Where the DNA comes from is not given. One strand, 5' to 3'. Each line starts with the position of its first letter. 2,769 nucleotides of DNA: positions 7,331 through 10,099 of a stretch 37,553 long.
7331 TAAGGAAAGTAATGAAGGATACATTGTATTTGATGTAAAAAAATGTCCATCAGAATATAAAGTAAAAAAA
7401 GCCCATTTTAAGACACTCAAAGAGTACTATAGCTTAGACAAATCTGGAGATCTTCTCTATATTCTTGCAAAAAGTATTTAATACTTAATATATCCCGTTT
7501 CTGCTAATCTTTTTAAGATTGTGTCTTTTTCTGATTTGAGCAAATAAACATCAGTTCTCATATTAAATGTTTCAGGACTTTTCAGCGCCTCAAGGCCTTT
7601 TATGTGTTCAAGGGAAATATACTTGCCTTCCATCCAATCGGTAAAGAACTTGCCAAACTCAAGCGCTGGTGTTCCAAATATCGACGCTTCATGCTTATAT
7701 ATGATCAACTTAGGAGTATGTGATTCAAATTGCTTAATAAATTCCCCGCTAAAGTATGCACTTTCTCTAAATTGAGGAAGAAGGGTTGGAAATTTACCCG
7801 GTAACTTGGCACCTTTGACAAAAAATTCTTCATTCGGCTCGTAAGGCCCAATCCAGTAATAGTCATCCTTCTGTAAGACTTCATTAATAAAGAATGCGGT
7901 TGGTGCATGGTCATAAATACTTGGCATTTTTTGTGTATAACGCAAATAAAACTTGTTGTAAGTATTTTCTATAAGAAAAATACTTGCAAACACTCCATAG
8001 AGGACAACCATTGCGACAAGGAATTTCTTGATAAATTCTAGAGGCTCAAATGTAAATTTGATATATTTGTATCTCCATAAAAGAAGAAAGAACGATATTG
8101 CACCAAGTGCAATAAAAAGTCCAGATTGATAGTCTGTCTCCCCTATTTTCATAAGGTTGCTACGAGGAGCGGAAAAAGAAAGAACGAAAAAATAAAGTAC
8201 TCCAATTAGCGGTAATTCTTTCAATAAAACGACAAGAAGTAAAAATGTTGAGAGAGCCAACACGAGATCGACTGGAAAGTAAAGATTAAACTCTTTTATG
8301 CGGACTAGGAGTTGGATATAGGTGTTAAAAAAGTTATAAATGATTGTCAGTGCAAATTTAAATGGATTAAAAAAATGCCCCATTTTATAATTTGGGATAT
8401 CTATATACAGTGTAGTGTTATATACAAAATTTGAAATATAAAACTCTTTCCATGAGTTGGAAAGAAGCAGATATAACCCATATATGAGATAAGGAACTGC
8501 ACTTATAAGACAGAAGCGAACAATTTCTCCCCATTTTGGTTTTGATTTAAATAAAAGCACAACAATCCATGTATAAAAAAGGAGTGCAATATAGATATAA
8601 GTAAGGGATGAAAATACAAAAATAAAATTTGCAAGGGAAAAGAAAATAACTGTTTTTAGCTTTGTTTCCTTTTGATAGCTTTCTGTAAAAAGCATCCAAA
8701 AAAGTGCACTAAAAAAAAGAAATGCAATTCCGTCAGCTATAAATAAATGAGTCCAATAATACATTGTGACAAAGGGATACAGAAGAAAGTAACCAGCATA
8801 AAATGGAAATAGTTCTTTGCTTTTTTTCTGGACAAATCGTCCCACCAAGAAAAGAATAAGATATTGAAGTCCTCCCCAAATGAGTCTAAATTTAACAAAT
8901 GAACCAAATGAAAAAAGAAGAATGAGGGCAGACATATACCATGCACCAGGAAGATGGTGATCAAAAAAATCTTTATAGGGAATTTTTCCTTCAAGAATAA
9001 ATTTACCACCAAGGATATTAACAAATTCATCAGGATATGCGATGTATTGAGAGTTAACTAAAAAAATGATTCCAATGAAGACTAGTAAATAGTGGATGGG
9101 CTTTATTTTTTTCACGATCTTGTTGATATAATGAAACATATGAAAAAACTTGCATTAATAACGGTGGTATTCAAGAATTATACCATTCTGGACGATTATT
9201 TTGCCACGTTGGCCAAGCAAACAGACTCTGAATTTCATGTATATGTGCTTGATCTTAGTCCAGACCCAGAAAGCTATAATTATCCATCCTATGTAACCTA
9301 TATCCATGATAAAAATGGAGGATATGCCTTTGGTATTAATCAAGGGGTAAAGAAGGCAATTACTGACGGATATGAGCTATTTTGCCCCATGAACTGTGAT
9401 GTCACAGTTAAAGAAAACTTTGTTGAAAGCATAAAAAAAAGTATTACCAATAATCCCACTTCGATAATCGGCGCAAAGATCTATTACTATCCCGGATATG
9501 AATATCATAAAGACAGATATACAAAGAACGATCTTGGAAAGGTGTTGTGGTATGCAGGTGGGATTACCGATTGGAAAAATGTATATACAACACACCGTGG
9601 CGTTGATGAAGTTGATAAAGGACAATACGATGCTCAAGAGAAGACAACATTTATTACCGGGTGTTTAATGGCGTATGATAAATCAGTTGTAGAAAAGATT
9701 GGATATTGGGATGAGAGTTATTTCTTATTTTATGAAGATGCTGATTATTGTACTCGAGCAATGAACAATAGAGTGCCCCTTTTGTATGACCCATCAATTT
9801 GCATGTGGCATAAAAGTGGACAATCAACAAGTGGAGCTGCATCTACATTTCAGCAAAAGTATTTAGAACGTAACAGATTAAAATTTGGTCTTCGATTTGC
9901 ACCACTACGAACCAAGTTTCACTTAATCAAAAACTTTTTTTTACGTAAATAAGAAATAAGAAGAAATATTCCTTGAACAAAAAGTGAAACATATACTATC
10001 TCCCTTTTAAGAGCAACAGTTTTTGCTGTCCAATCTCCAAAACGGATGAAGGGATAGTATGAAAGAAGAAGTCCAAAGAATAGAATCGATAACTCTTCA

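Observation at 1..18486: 18.5-kb glycosylation island built around nine GT-C-like polytopic membrane proteins, with no priming enzyme, polymerase or ligase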

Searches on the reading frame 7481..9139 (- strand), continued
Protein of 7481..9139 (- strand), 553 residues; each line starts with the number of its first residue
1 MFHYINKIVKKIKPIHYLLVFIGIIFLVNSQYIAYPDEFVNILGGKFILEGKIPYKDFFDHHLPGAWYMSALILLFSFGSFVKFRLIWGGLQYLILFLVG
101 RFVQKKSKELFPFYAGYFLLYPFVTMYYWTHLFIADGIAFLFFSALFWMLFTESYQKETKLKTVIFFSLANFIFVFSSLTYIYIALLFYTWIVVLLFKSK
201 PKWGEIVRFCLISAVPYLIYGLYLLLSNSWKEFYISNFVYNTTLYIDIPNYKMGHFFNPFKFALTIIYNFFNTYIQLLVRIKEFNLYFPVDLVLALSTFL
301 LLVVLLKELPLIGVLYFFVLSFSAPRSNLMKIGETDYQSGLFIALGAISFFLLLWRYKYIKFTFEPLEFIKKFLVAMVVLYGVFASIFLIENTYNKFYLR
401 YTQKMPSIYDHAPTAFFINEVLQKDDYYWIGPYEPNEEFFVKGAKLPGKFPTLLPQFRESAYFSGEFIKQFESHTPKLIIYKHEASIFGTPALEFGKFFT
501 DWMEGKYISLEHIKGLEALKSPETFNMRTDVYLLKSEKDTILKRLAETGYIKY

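Call 103: find_encoding_contigs(protein=P0215, flank=6000, max_places=2)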
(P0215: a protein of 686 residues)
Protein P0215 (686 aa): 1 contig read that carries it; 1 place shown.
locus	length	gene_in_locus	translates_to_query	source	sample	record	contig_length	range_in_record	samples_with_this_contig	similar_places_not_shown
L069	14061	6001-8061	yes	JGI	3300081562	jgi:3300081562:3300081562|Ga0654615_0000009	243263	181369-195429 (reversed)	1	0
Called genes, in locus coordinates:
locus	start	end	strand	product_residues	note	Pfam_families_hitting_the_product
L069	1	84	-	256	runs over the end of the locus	PF08282:Hydrolase_3, PF03332:PMM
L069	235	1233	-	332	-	PF00483:NTP_transferase, PF12804:NTP_transf_3 (faint), PF22640:ManC_GMP_beta-helix (weak)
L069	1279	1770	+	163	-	PF00293:NUDIX, PF14815:NUDIX_4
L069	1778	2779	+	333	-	PF01073:3Beta_HSD, PF01370:Epimerase, PF02719:Polysacc_synt_2, PF04321:RmlD_sub_bind, PF07993:NAD_binding_4, PF16363:GDP_Man_Dehyd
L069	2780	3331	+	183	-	PF00908:dTDP_sugar_isom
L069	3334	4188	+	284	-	PF01370:Epimerase, PF04321:RmlD_sub_bind, PF16363:GDP_Man_Dehyd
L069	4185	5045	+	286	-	PF00483:NTP_transferase, PF12804:NTP_transf_3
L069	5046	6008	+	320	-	PF01073:3Beta_HSD, PF01370:Epimerase, PF02719:Polysacc_synt_2, PF04321:RmlD_sub_bind, PF13460:NAD_binding_10 (weak), PF16363:GDP_Man_Dehyd, PF07993:NAD_binding_4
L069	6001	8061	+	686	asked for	PF04138:GtrA_DPMS_TM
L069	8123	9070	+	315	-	PF01073:3Beta_HSD, PF01370:Epimerase, PF02719:Polysacc_synt_2, PF05368:NmrA (weak), PF16363:GDP_Man_Dehyd, PF13460:NAD_binding_10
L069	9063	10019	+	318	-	PF00535:Glycos_transf_2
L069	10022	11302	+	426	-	PF00070:Pyr_redox (faint), PF00890:FAD_binding_2 (weak), PF01266:DAO, PF01494:FAD_binding_3, PF01593:Amino_oxidase, PF12831:FAD_oxidored (weak), PF13450:NAD_binding_8, PF13738:Pyr_redox_3 (weak), +3 more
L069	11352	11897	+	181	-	-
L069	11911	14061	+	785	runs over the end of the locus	-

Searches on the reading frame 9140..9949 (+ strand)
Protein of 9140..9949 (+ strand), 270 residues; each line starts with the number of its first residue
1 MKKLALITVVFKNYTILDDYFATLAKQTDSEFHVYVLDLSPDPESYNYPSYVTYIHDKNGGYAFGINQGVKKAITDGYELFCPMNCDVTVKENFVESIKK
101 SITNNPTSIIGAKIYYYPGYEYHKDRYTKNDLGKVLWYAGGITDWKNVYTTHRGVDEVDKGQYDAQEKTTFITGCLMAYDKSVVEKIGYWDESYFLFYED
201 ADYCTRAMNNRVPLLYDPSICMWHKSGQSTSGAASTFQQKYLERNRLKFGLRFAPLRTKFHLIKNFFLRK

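Call 7: search_protein_families(library=pfam, proteins=[window:9140-9949:+], max_evalue=0.01)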
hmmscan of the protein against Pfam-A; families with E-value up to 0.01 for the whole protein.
window:9140-9949:+ (270 aa): 3 families
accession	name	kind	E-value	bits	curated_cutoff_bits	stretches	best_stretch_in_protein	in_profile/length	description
PF00535.33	Glycos_transf_2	-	2.4e-09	37.8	23.3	1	7-187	3-167/168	Glycosyl transferase family 2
PF13641.12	Glyco_tranf_2_3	-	8.3e-05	23.1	27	1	157-232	144-219/230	Glycosyltransferase like family 2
PF13632.12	Glyco_trans_2_3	-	0.0047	17.2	27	0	147-227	42-126/198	Glycosyl transferase family group 2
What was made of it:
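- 9140..9952 (+): GT2, rhamnosyltransferase-like; its start codon abuts that of the divergent 7478-9139 gene. Glycos_transf_2 37.8 bits (call 7).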

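Call 37: search_protein_families(library=ncbifam, proteins=[window:9140-9949:+], max_evalue=0.001)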
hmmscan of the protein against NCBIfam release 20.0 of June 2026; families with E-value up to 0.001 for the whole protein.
window:9140-9949:+ (270 aa): 1 family
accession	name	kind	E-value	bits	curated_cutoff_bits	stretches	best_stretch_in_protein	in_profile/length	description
TIGR01556.1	rhamnosyltran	subfamily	9.3e-12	44.7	200.55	1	165-230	143-206/281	rhamnosyltransferase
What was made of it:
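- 9140..9952 (+): TIGR01556 rhamnosyltransferase 44.7 bits, below its cut-off (call 37).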
